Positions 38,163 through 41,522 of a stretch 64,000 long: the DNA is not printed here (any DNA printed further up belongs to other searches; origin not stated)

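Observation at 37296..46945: Tandem segmental duplication of the fdhA-fdhB operon, yielding a Cys-type and a Sec-type periplasmic formate dehydrogenase side by side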

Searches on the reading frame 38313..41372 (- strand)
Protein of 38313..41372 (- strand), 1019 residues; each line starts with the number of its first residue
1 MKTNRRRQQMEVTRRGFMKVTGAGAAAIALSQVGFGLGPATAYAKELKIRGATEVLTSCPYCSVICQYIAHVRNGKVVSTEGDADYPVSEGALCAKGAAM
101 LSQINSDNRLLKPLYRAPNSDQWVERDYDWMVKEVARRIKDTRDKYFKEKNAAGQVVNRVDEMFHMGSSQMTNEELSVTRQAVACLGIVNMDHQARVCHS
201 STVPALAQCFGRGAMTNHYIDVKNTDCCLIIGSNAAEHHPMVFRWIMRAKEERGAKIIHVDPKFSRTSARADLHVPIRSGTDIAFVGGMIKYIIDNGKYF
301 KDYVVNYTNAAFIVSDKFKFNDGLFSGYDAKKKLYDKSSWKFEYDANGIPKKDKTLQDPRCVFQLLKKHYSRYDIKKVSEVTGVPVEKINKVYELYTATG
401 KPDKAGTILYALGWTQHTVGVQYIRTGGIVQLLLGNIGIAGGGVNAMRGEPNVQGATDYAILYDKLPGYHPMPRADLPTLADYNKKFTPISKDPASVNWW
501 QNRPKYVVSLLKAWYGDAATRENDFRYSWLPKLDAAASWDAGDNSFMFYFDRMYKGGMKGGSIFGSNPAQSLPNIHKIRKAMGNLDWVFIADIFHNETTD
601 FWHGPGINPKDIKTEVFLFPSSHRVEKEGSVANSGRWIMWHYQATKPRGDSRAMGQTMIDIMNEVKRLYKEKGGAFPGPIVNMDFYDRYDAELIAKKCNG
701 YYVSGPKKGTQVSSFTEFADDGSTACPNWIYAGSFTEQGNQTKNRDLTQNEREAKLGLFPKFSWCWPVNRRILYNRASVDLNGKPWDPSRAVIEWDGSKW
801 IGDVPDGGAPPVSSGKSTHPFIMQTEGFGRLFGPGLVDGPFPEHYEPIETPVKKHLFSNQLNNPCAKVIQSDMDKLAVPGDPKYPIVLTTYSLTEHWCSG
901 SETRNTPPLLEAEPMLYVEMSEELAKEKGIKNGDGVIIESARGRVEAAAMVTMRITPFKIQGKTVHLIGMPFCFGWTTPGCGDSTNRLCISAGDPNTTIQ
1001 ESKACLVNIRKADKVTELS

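Call 13: search_protein_families(library=pfam, proteins=[window:38313-41345:-])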
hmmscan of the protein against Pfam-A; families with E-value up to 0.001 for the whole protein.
window:38313-41345:- (1010 aa): 4 families
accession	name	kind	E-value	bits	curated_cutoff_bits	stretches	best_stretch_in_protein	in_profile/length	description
PF00384.28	Molybdopterin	-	7.8e-26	91.4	24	1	100-644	1-342/353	Molybdopterin oxidoreductase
PF04879.21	Molybdop_Fe4S4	-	3.5e-16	59.3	22.7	1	45-97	3-55/55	Molybdopterin oxidoreductase Fe4S4 domain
PF01568.27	Molydop_binding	-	4.1e-14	53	26.8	1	878-996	2-109/110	Molydopterin dinucleotide binding domain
PF10518.14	TAT_signal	-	0.00039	20.7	22.7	1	3-21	2-20/21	TAT (twin-arginine translocation) pathway signal sequence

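Call 23: find_related_loci(query=A3, collection=genome_contigs, flank=10000)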
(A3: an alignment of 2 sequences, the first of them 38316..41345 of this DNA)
Query A3 (1010 aa) in genome_contigs; peptide patterns used: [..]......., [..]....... (x = any residue, [..] = any of these).
256 stretches matched a pattern; 20 encode a relative of the query (tblastn E <= 1e-3); 19 distinct loci.
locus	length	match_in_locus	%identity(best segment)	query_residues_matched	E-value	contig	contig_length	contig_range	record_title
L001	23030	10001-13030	93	1-1010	0e+0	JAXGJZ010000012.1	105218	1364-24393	MAG: Desulfobacterales bacterium isolate AnMBR.bin174 bin174_12, whole genome shotgun sequence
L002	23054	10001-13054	71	1-1010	0e+0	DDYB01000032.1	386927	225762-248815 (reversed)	MAG TPA_asm: Desulfobacteraceae bacterium UBA2245 UBA2245_contig_568, whole genome shotgun sequence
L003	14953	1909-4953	59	1-1010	0e+0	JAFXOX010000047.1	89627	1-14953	MAG: Desulfovibrio sp. isolate RGIG6612 Sheep_Rumen-1__c898187, whole genome shotgun sequence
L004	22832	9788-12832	58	1-1010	0e+0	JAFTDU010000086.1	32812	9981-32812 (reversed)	MAG: Desulfovibrionaceae bacterium isolate RGIG3727 Goat_Rumen.Co__c2359396, whole genome shotgun sequence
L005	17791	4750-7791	54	1-1005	0e+0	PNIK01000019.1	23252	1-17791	MAG: Thermodesulfobacterium geofontis isolate ZAV-08 NODE_411_length_23252_cov_3.8514, whole genome shotgun sequence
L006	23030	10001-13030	53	1-1003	0e+0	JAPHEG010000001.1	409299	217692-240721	MAG: Candidatus Thermodesulfobacterium syntrophicum isolate MCA70 c_000000000001, whole genome shotgun sequence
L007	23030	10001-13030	53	1-1003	0e+0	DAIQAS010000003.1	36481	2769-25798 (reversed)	MAG TPA_asm: Thermodesulfobacterium sp. isolate CTOTU24190 NODE_11_length_36481_cov_10.697579, whole genome shotgun sequ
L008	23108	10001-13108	49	1-1005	0e+0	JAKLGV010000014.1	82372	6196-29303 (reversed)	MAG: Deltaproteobacteria bacterium isolate RA.bin48 RA.bin48_14, whole genome shotgun sequence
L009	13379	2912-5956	59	1-1010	0e+0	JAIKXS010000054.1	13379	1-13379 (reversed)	MAG: Desulfovibrio sp. isolate RUI461 k141_1933927_flag=1_multi=17.0000_len=13379, whole genome shotgun sequence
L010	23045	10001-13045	59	1-1010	0e+0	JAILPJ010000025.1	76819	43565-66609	MAG: Desulfovibrio sp. isolate RUI329 k141_1209564_flag=0_multi=18.9977_len=76819, whole genome shotgun sequence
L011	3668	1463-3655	53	1-730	0e+0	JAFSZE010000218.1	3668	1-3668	MAG: Desulfovibrionaceae bacterium isolate RGIG3607 Goat_Rumen.Co__c2815120, whole genome shotgun sequence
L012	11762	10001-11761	56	1-592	0e+0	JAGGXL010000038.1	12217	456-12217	MAG: Thermodesulfobacterium sp. isolate AUK151 PB_MBMC_105_c_000000000176, whole genome shotgun sequence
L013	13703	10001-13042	53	2-1006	0e+0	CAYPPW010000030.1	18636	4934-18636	MAG TPA_asm: uncultured Thermodesulfatator sp. isolate SRP104967_co2_121 genome assembly, contig: NODE_1433_length_18636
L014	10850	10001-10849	55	1-286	4e-97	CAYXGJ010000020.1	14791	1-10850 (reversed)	MAG TPA_asm: uncultured Thermodesulfatator sp. isolate SRP104967_co1_29 genome assembly, contig: NODE_1352_length_14791_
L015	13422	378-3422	58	1-1010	0e+0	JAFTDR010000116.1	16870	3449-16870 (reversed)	MAG: Desulfovibrionaceae bacterium isolate RGIG3724 Goat_Rumen.Co__c1037607, whole genome shotgun sequence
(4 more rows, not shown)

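Call 29: find_homologous_proteins(query=window:38316-41345:-, max_evalue=1e-100)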
Query window:38316-41345:- (1010 aa): 7979 proteins with E <= 1e-100 among 8000 candidates; the best 120 are listed.
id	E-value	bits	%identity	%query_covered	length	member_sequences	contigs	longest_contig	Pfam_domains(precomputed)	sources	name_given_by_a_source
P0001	0.0e+0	2291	94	100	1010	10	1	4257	PF00384.28,PF01568.28,PF04879.22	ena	-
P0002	0.0e+0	1851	76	100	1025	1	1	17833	PF00384.28,PF01568.28,PF04879.22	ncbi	-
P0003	0.0e+0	1829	74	100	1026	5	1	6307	PF00384.28,PF01568.28,PF04879.22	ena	-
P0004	0.0e+0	1828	74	100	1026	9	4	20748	PF00384.28,PF01568.28,PF04879.22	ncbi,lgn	-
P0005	0.0e+0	1575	64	100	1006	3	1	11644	PF00384.28,PF01568.28,PF04879.22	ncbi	ncbi:MAG: formate dehydrogenase-N subunit alpha [Desulfovibrionaceae bacterium]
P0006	0.0e+0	1572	64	100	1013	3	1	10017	PF00384.28,PF01568.28,PF04879.22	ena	-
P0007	0.0e+0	1566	64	100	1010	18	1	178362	PF00384.28,PF01568.28,PF04879.22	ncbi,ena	-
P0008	0.0e+0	1565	64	100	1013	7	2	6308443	PF00384.28,PF01568.28,PF04879.22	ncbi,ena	-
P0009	0.0e+0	1563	64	100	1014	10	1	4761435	PF00384.28,PF01568.28,PF04879.22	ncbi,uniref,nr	ncbi:formate dehydrogenase-N subunit alpha [Oceanidesulfovibrio marinus]|uniref:Formate dehydrogenas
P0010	0.0e+0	1560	63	100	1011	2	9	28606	PF00384.28,PF01568.28,PF04879.22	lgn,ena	-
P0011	0.0e+0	1558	63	100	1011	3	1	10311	PF00384.28,PF01568.28,PF04879.22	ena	-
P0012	0.0e+0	1557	63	100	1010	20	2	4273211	PF00384.28,PF01568.28,PF04879.22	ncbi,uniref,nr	ncbi:formate dehydrogenase-N subunit alpha [Desulfolutivibrio sulfoxidireducens]|uniref:formate dehy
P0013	0.0e+0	1556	63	100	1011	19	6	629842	PF00384.28,PF01568.28,PF04879.22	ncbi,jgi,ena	-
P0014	0.0e+0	1556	64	100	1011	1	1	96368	PF00384.28,PF01568.28,PF04879.22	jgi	jgi:formate dehydrogenase major subunit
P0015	0.0e+0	1550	63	100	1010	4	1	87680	PF00384.28,PF01568.28,PF04879.22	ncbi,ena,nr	ncbi:MAG TPA: formate dehydrogenase-N subunit alpha [Solidesulfovibrio magneticus]|nr:formate dehydr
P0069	0.0e+0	1291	66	80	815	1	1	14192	PF00384.28,PF01568.28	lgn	-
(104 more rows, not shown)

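Call 30: find_encoding_contigs(protein=P0002, flank=10000, max_places=3)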
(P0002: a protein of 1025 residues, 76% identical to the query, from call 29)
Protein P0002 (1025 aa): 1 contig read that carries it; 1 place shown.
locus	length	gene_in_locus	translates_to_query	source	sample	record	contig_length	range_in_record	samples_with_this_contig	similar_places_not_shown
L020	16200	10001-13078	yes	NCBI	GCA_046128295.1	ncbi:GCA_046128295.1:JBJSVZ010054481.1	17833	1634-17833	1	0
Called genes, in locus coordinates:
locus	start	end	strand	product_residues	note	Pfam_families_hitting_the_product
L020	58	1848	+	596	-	PF01841:Transglut_core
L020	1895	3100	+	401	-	-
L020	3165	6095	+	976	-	PF00672:HAMP (weak), PF00989:PAS (weak), PF00512:HisKA (faint), PF02518:HATPase_c, PF00072:Response_reg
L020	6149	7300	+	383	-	-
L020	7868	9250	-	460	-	PF09587:PGA_cap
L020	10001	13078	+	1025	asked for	PF04879:Molybdop_Fe4S4, PF00384:Molybdopterin, PF01568:Molydop_binding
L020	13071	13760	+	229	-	PF13247:Fer4_11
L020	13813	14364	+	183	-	-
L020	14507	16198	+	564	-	?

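Call 31: find_encoding_contigs(protein=P0004, flank=10000, max_places=4)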
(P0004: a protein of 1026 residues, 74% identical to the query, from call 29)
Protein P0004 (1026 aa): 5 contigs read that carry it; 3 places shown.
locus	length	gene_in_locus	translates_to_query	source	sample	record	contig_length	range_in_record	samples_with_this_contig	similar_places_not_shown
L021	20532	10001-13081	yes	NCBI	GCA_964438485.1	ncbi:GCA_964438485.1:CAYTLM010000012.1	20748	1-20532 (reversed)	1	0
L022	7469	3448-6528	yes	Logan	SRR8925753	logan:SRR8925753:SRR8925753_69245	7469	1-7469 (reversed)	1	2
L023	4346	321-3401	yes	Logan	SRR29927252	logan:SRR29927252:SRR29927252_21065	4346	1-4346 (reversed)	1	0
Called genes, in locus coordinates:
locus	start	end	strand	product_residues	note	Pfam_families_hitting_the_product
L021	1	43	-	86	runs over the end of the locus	?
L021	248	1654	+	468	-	PF02321:OEP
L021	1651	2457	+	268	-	PF25917:BSH_RND (faint), PF25973:BSH_CzcB, PF25984:BSH_YknX (faint), PF25876:HH_MFP_RND, PF25954:Beta-barrel_RND_2 (weak), PF25990:Beta-barrel_YknX, PF26002:Beta-barrel_AprE (weak)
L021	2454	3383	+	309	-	PF00005:ABC_tran, PF13304:AAA_21 (weak)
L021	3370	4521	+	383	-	PF12679:ABC2_membrane_2, PF12698:ABC2_membrane_3, PF01061:ABC2_membrane, PF12730:ABC2_membrane_4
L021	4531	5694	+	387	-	PF12679:ABC2_membrane_2, PF12698:ABC2_membrane_3, PF01061:ABC2_membrane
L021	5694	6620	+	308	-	PF00005:ABC_tran, PF13476:AAA_23 (weak), PF13304:AAA_21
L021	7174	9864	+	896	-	PF13510:Fer2_4, PF10588:NADH-G_4Fe-4S_3, PF22117:Fer4_Nqo3 (weak), PF12838:Fer4_7, PF13183:Fer4_8 (weak), PF04879:Molybdop_Fe4S4, PF00384:Molybdopterin, PF01568:Molydop_binding, +2 more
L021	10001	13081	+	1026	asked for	PF04879:Molybdop_Fe4S4, PF00384:Molybdopterin, PF01568:Molydop_binding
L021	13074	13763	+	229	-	PF12838:Fer4_7 (faint), PF13247:Fer4_11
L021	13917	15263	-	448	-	PF03486:HI0933_like (faint), PF07992:Pyr_redox_2, PF13450:NAD_binding_8 (faint), PF13738:Pyr_redox_3, PF00070:Pyr_redox, PF02852:Pyr_redox_dim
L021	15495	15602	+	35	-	-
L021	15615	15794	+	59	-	-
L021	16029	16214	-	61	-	-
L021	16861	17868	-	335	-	PF02322:Cyt_bd_oxida_II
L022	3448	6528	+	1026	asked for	PF04879:Molybdop_Fe4S4, PF00384:Molybdopterin, PF01568:Molydop_binding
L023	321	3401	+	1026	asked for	PF04879:Molybdop_Fe4S4, PF00384:Molybdopterin, PF01568:Molydop_binding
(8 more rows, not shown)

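Call 32: find_encoding_contigs(protein=window:38313-41345:-, flank=10000, max_places=4)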
Protein window:38313-41345:- (1010 aa): no gene with exactly this product is on record in the collection.

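Call 33: find_encoding_contigs(protein=window:38313-41372:-, flank=10000, max_places=4)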
Protein window:38313-41372:- (1019 aa): no gene with exactly this product is on record in the collection.

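Call 34: find_encoding_contigs(protein=P0001, flank=10000, max_places=6)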
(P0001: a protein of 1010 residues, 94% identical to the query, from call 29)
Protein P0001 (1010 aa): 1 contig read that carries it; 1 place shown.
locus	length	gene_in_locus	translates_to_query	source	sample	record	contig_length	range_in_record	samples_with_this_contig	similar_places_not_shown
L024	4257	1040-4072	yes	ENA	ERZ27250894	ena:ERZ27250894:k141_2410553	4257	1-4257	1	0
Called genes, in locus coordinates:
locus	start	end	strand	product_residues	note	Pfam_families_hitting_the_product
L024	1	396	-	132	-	?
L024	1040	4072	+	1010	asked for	PF04879:Molybdop_Fe4S4, PF00384:Molybdopterin, PF01568:Molydop_binding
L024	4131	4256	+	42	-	?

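Call 35: list_cluster_members(proteins=[P0001])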
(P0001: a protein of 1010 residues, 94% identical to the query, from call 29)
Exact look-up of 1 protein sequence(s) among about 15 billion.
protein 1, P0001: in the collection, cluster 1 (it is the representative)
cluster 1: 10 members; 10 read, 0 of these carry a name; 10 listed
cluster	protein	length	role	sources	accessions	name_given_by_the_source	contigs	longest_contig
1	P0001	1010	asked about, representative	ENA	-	-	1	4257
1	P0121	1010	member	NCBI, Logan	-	-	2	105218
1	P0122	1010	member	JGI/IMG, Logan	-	-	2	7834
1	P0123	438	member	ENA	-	-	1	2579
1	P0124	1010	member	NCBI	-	-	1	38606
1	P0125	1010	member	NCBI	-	-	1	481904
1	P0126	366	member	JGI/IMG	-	-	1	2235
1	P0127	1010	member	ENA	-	-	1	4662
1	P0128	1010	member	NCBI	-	-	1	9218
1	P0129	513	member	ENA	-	-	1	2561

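Call 37: find_encoding_contigs(protein=P0125, flank=10000, max_places=2)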
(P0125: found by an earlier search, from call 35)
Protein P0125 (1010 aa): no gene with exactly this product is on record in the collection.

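Call 38: find_encoding_contigs(protein=P0124, flank=10000, max_places=2)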
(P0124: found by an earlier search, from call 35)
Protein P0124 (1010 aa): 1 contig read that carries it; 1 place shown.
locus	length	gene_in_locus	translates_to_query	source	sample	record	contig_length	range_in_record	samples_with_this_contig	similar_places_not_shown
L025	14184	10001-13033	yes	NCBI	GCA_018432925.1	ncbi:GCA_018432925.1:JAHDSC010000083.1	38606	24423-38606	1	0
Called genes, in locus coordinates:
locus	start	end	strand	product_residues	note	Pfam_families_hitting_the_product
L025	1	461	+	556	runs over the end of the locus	PF02663:FmdE, PF23475:zf-Tbcl_FmdE, PF00994:MoCF_biosynth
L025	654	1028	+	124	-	PF00126:HTH_1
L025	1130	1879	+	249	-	PF01547:SBP_bac_1 (weak), PF13531:SBP_bac_11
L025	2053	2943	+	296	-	PF00528:BPD_transp_1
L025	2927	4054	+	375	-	PF00005:ABC_tran, PF13304:AAA_21 (faint), PF08402:TOBE_2, PF03459:TOBE (faint)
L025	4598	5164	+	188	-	PF04879:Molybdop_Fe4S4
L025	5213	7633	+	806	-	PF00384:Molybdopterin, PF01568:Molydop_binding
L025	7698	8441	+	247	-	PF12838:Fer4_7 (faint), PF13247:Fer4_11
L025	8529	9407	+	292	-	PF24859:FdhE_central, PF24860:FdhE_C (weak)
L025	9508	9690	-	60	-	-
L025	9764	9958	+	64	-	-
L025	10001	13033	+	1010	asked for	PF04879:Molybdop_Fe4S4, PF00384:Molybdopterin, PF01568:Molydop_binding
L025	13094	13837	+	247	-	PF13247:Fer4_11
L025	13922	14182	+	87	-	?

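Call 40: find_encoding_contigs(protein=P0128, flank=10000, max_places=2)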
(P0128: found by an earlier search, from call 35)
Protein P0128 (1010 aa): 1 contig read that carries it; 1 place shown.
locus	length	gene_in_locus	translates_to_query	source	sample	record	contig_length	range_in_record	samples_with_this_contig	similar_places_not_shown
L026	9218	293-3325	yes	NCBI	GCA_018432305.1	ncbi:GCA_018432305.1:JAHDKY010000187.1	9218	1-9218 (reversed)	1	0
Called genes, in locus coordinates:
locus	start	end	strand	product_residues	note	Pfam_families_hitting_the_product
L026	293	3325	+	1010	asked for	PF04879:Molybdop_Fe4S4, PF00384:Molybdopterin, PF01568:Molydop_binding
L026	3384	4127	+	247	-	PF12838:Fer4_7 (faint), PF13247:Fer4_11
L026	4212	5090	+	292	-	PF24859:FdhE_central, PF24860:FdhE_C (faint)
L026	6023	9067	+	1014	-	PF04879:Molybdop_Fe4S4, PF00384:Molybdopterin, PF01568:Molydop_binding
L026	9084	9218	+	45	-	?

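Call 41: find_encoding_contigs(protein=P0122, flank=10000, max_places=2)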
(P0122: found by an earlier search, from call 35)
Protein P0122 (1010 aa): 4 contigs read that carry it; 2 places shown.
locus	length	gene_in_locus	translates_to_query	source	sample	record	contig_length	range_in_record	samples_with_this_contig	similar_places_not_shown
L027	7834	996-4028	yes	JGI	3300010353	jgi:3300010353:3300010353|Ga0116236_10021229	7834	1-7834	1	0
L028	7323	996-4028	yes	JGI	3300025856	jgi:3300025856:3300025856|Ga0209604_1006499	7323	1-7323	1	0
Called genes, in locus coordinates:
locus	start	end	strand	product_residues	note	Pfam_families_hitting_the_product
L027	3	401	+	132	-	?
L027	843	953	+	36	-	-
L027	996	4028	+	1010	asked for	PF04879:Molybdop_Fe4S4, PF00384:Molybdopterin, PF01568:Molydop_binding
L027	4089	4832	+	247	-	PF13247:Fer4_11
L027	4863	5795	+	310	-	PF24860:FdhE_C (faint), PF24859:FdhE_central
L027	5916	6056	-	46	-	-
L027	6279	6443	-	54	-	-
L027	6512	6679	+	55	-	-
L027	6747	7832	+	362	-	?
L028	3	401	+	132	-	?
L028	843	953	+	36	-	-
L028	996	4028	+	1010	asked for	PF04879:Molybdop_Fe4S4, PF00384:Molybdopterin, PF01568:Molydop_binding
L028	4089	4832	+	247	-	PF13247:Fer4_11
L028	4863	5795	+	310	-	PF24860:FdhE_C (faint), PF24859:FdhE_central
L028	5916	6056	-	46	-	-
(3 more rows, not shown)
